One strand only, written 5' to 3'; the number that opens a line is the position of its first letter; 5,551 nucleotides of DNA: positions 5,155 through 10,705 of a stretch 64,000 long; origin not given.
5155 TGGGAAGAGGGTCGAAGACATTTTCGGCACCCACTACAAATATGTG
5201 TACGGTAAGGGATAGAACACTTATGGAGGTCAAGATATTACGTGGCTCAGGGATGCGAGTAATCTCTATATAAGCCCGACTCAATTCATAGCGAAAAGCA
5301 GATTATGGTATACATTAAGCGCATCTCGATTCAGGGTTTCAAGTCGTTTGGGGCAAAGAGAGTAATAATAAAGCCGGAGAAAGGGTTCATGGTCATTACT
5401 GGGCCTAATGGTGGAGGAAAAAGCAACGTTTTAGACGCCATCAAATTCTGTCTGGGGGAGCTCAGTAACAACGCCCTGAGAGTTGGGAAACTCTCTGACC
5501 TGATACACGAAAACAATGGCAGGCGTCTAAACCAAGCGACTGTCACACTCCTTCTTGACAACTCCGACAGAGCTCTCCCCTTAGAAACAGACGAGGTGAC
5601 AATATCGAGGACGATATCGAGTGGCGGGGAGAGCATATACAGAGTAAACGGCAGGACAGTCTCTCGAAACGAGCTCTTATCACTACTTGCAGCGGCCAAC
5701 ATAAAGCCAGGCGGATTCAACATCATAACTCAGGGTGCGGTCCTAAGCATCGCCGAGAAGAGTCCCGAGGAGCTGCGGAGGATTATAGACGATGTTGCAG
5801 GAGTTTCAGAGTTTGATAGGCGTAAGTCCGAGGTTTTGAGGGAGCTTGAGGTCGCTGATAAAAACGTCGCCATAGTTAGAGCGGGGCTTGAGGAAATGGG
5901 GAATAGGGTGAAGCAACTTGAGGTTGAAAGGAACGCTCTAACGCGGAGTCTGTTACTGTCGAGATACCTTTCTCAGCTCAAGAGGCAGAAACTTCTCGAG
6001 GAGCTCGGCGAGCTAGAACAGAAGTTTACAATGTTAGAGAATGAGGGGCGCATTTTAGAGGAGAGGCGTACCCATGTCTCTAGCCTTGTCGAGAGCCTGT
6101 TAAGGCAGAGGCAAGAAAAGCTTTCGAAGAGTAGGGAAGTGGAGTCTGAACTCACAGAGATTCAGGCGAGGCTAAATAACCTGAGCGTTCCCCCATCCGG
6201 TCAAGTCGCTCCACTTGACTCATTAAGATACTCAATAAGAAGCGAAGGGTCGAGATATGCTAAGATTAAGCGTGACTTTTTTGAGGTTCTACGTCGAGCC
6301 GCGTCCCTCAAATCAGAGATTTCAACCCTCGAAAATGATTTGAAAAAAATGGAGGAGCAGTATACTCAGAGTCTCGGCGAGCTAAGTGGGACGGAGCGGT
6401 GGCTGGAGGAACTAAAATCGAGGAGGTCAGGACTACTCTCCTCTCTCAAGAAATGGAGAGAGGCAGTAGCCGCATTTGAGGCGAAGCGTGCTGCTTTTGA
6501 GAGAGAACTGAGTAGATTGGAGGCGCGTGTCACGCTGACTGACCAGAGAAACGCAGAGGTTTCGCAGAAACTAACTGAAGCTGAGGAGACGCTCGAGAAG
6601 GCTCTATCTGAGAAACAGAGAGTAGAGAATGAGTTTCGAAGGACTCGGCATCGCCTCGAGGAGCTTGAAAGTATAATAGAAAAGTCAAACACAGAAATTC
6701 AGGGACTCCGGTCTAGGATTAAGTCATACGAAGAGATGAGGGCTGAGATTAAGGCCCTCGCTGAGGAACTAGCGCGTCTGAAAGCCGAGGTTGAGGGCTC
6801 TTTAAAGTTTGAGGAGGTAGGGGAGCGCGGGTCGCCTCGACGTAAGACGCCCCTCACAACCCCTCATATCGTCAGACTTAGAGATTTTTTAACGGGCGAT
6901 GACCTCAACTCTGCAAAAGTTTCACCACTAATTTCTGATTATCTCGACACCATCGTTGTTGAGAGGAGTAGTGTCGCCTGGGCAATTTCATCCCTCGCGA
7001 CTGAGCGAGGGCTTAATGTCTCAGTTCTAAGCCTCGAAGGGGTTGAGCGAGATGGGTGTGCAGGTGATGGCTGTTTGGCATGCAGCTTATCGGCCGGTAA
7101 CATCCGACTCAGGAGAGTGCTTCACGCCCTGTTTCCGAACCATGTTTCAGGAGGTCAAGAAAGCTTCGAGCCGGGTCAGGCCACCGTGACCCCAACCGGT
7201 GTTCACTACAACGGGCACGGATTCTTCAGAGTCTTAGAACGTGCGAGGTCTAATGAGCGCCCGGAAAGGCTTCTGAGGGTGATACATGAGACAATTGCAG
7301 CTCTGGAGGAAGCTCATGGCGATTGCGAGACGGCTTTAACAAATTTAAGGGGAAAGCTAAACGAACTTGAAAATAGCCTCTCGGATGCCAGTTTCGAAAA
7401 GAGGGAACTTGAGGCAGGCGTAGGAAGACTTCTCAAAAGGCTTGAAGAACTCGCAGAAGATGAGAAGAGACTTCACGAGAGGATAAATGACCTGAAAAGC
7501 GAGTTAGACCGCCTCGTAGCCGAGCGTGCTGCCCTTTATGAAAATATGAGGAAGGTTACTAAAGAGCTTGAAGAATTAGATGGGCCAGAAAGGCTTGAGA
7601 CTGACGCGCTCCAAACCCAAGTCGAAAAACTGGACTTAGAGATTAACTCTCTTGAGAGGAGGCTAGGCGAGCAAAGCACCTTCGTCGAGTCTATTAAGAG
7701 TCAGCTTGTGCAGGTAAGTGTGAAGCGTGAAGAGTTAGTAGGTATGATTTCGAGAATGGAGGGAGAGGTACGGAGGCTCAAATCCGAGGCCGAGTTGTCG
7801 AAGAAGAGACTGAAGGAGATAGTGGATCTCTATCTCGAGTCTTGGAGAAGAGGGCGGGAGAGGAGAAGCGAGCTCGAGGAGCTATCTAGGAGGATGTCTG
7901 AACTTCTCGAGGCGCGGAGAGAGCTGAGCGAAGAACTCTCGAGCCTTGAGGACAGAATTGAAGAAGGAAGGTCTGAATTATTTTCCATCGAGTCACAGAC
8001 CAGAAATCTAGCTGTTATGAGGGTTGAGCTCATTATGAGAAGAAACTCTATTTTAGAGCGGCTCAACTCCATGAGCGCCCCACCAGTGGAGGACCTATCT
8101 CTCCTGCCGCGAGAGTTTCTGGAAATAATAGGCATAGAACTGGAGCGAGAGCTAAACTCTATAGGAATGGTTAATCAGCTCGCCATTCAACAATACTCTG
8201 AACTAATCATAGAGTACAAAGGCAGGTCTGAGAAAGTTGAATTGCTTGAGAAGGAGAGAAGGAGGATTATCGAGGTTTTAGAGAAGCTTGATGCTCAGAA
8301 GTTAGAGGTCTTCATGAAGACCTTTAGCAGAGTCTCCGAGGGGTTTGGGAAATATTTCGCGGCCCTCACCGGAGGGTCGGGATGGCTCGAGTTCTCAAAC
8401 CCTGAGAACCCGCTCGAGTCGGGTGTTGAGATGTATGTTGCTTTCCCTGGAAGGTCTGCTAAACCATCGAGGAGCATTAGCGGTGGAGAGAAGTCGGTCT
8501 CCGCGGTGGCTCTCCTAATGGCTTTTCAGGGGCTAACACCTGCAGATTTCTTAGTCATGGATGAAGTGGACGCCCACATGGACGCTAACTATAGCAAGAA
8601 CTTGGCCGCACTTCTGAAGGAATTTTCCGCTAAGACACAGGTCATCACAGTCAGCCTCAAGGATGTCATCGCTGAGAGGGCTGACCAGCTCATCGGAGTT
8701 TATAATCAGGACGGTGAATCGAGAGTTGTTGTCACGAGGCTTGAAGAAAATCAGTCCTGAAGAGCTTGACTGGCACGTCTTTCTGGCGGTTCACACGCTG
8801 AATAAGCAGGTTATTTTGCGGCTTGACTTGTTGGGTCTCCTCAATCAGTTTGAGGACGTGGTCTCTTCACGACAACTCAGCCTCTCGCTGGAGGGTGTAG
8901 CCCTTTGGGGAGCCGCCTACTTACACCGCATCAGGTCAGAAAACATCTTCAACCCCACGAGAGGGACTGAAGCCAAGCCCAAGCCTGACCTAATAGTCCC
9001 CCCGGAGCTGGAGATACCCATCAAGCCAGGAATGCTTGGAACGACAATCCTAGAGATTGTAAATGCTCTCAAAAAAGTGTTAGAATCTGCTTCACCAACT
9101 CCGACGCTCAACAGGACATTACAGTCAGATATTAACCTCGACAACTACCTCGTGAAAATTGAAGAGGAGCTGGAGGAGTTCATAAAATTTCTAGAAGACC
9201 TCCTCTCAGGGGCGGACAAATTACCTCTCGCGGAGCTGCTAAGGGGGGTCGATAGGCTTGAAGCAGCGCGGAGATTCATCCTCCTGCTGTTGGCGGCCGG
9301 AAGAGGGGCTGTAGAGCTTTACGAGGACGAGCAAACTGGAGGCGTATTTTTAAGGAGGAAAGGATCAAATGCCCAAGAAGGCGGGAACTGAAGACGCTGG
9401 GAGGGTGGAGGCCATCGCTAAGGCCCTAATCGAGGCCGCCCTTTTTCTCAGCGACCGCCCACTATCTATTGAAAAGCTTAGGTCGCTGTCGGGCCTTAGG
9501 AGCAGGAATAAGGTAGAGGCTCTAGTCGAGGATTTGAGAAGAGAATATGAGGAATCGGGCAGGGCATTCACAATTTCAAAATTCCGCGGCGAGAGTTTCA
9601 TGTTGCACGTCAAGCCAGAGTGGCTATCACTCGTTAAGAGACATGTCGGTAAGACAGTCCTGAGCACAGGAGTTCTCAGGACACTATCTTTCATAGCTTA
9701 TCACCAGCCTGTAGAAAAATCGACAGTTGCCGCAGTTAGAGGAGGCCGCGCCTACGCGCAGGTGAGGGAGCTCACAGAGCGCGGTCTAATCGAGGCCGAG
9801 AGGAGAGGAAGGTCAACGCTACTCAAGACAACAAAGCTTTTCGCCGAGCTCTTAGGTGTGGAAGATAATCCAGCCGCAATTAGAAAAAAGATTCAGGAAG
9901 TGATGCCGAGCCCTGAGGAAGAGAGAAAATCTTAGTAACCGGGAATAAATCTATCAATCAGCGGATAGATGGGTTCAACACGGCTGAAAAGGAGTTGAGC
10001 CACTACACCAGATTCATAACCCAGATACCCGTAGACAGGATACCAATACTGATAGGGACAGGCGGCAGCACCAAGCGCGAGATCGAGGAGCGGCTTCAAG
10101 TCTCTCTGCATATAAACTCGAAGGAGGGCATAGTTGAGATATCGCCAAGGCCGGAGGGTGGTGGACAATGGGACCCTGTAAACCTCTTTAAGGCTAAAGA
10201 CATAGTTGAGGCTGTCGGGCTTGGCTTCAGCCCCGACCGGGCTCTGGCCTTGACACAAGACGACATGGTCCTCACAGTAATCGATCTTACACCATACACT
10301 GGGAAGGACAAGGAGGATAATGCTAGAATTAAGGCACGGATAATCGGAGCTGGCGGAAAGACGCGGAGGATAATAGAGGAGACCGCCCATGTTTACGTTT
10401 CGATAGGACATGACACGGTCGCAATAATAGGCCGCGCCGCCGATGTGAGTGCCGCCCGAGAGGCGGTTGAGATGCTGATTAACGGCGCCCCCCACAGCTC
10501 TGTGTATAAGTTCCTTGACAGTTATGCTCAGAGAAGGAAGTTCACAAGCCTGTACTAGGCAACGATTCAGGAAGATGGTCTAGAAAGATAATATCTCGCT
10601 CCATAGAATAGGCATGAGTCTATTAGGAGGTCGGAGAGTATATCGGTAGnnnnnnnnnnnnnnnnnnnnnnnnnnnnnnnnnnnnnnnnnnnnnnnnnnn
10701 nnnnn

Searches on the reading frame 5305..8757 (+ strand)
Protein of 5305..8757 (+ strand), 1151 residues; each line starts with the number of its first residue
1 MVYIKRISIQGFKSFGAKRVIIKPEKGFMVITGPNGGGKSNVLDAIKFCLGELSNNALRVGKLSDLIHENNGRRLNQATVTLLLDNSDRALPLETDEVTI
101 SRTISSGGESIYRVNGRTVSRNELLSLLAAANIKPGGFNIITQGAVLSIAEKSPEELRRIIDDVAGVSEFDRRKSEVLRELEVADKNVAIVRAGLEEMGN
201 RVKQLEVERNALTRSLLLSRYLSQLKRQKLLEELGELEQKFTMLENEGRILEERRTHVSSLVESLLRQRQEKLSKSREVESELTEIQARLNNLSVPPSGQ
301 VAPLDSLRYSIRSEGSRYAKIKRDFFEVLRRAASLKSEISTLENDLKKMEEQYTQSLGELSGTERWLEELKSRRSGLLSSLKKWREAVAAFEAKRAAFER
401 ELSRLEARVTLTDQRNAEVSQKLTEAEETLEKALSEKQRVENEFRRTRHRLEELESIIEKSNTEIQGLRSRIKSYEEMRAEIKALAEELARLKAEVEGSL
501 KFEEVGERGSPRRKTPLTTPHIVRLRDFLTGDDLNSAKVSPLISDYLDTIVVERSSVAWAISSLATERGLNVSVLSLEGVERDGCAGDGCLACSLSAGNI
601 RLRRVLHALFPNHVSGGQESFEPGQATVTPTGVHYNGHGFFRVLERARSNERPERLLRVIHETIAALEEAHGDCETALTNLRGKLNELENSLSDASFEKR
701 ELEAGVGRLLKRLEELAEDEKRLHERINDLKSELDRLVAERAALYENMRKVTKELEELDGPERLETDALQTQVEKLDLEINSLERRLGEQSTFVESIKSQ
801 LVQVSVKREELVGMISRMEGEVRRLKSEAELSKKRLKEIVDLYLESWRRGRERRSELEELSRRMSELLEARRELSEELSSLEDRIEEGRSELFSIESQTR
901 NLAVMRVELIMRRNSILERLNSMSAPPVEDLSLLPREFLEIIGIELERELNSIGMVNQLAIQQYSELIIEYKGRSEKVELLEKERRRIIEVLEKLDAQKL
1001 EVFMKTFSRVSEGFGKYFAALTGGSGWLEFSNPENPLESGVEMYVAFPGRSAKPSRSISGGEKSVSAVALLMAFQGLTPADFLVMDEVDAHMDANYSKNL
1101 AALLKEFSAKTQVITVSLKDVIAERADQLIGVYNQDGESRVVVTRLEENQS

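Call 28: search_protein_families(library=pfam, proteins=[window:5305-8757:+], max_evalue=0.00001)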
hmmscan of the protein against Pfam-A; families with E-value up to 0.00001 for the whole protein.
window:5305-8757:+ (1151 aa): 4 families
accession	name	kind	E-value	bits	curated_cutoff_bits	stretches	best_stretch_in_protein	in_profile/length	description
PF02463.25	SMC_N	-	5.7e-65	219.3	40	1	3-1137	1-217/220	RecF/RecN/SMC N terminal domain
PF13476.12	AAA_23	-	2.9e-14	54.6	27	1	6-288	1-198/201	AAA domain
PF13304.12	AAA_21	-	4.8e-09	37.1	27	1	28-54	1-26/304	AAA domain, putative AbiEii toxin, Type IV TA system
PF07889.17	DUF1664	-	3.9e-06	27.3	34.6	0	737-827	32-115/124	Protein of unknown function (DUF1664)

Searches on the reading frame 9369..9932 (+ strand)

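Call 28: search_protein_families(library=pfam, proteins=[window:9369-9932:+], max_evalue=0.00001)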
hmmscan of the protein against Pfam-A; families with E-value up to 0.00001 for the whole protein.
window:9369-9932:+ (188 aa): 1 family
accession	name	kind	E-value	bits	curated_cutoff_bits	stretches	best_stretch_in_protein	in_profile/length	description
PF04079.22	SMC_ScpB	-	8.4e-36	123.4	27.4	1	20-166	2-153/160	Segregation and condensation complex subunit ScpB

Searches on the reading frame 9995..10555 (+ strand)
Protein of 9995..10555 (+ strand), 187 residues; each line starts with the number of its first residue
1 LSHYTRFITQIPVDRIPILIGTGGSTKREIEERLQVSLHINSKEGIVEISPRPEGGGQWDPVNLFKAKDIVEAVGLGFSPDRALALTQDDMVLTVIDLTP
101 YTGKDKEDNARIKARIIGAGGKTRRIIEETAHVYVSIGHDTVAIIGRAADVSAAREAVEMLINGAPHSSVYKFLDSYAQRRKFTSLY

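Call 28: search_protein_families(library=pfam, proteins=[window:9995-10555:+], max_evalue=0.00001)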
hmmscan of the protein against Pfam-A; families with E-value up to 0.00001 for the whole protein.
window:9995-10555:+ (187 aa): 3 families
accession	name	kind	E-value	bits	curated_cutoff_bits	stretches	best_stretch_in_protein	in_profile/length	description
PF00013.35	KH_1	-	1e-10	41.6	21.5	0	10-50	5-51/66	KH domain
PF22891.2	KH_PNO1_2nd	-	2.3e-09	37.7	27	1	107-180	16-89/90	Eukaryotic type KH-domain (KH-domain type I) (327.11.2)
PF21800.4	KH_KRR1_2nd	-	7.4e-07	29.5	27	1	95-163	5-72/91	KRR1 small subunit processome component, second KH domain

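Call 54: find_encoding_contigs(protein=window:9995-10555:+, flank=3500, max_places=10)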
Protein window:9995-10555:+ (187 aa): no gene with exactly this product is on record in the collection.
